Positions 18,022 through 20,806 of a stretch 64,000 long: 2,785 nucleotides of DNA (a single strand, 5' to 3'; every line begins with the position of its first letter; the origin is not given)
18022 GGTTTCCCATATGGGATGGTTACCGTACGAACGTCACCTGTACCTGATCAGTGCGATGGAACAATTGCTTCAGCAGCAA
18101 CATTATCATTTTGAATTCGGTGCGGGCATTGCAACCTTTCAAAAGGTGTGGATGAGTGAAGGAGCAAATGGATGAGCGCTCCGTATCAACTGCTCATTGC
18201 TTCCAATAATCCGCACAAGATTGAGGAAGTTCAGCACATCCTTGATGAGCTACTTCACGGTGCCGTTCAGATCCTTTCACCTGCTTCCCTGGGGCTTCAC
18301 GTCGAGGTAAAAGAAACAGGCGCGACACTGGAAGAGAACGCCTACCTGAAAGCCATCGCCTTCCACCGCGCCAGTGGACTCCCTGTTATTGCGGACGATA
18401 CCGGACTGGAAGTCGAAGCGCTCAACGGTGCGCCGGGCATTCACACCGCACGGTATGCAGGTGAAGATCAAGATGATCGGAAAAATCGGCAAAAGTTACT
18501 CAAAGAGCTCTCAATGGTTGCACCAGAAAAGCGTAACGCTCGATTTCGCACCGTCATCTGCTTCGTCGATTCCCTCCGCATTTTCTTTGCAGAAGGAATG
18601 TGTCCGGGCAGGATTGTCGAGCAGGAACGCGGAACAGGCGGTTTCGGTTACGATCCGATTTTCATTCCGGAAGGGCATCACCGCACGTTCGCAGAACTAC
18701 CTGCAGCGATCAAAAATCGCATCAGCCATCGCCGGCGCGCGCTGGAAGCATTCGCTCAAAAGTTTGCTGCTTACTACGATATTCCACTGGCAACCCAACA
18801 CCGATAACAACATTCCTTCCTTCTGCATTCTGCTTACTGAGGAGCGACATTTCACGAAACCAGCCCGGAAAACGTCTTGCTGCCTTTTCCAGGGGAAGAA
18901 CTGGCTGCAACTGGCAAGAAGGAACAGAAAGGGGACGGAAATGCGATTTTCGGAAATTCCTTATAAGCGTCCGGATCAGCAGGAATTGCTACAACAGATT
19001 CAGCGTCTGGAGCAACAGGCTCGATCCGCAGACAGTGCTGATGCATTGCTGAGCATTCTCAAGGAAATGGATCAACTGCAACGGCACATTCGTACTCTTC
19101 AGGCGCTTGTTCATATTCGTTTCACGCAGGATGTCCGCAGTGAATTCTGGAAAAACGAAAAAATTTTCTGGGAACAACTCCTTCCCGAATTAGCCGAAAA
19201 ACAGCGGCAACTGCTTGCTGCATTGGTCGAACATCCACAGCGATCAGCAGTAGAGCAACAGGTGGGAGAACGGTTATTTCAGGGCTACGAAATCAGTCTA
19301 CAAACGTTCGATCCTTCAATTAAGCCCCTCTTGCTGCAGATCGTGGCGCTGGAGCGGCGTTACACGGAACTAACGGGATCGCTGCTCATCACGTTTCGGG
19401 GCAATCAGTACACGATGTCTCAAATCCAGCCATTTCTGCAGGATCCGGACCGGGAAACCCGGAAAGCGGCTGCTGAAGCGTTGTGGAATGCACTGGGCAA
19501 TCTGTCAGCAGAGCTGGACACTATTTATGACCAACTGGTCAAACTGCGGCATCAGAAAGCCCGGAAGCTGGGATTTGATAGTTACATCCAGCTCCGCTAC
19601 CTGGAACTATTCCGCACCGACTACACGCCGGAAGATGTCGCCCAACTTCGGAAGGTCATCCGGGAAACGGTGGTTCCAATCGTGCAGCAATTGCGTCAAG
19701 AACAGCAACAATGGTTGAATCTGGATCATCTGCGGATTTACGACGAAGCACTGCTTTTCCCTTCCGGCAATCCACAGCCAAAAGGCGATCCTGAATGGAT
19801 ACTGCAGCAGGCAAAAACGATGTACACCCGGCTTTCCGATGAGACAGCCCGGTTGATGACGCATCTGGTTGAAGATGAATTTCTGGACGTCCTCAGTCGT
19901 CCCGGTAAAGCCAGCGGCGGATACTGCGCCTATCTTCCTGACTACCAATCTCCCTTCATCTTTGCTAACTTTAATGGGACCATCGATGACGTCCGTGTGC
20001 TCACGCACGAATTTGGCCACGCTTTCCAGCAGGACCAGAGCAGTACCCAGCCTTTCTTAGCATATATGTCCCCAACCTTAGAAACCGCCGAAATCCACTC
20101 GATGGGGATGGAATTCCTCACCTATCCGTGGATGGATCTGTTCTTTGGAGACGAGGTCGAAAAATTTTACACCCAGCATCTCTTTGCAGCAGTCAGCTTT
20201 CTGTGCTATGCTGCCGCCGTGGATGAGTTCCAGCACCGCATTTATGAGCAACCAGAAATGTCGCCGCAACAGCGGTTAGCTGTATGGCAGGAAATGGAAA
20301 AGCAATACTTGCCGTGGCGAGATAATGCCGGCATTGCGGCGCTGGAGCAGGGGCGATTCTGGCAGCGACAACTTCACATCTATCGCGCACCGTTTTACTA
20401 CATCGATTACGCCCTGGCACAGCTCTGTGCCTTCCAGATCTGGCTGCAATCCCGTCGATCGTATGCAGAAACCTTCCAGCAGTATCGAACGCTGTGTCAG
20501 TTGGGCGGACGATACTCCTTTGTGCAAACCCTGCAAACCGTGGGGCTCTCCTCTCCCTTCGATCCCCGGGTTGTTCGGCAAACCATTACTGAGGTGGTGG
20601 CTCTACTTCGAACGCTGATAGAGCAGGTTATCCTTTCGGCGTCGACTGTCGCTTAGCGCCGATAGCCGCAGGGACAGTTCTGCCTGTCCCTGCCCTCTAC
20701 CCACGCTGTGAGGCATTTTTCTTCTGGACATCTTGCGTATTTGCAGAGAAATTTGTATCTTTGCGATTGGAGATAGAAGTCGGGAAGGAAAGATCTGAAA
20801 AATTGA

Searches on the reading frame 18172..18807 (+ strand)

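Call 89: search_protein_families(library=ncbifam, proteins=[window:18172-18807:+], max_evalue=0.001)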
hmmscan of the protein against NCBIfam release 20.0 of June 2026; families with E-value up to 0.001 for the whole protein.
window:18172-18807:+ (211 aa): 8 families
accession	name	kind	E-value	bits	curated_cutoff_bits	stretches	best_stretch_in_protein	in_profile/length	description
NF011397.0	PRK14822.1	equivalog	3.6e-63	212.5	234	1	6-200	3-195/201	XTP/dITP diphosphatase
NF011398.0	PRK14823.1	equivalog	1.3e-61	207.8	272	1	6-196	2-186/191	non-canonical purine NTP diphosphatase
TIGR00042.1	TIGR00042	equivalog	1.5e-55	187.5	145.35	1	7-198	2-183/184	RdgB/HAM1 family non-canonical purine NTP pyrophosphatase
NF011399.0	PRK14824.1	subfamily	2.3e-50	170.9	267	1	6-197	4-199/206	putative deoxyribonucleotide triphosphate pyrophosphatase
NF011401.0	PRK14826.1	equivalog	2.6e-45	154.6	268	1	6-197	10-215/226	putative deoxyribonucleotide triphosphate pyrophosphatase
NF002698.0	PRK02491.1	equivalog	1.8e-39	135.7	301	1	7-201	130-323/328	nucleoside-triphosphate diphosphatase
NF011396.0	PRK14821.1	equivalog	2.9e-37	128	203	1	6-196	2-178/185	XTP/dITP diphosphatase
NF011400.0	PRK14825.1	equivalog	9.1e-23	81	246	1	7-195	4-191/199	putative deoxyribonucleotide triphosphate pyrophosphatase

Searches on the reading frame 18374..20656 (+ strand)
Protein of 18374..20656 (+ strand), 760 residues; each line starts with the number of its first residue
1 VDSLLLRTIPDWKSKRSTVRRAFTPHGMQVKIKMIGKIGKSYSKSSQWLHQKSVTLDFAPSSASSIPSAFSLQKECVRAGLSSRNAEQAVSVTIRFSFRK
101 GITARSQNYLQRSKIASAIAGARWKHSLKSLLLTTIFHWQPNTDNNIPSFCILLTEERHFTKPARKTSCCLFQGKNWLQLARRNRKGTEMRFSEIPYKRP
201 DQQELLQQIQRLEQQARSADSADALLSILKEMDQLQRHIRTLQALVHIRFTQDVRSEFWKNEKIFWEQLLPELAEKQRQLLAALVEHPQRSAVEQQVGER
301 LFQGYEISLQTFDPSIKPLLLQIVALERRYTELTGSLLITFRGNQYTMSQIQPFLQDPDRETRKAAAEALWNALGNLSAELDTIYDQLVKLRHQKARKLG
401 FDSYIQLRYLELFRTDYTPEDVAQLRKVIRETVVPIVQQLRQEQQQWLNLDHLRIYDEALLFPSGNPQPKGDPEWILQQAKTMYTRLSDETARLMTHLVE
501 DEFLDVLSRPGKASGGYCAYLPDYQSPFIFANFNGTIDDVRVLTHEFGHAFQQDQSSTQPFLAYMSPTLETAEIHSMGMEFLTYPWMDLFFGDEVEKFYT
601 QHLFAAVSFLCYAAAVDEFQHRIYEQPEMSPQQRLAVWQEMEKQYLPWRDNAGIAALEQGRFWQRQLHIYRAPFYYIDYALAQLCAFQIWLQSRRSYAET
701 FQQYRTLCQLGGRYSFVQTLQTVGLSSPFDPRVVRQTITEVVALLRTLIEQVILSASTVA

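Call 23: search_protein_families(library=pfam, proteins=[window:18374-20656:+])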
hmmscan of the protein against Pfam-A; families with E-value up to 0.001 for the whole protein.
window:18374-20656:+ (760 aa): 1 family
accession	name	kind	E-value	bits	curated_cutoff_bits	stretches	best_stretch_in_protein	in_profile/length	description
PF01432.26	Peptidase_M3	-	4.4e-38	132.2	27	2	490-729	177-447/457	Peptidase family M3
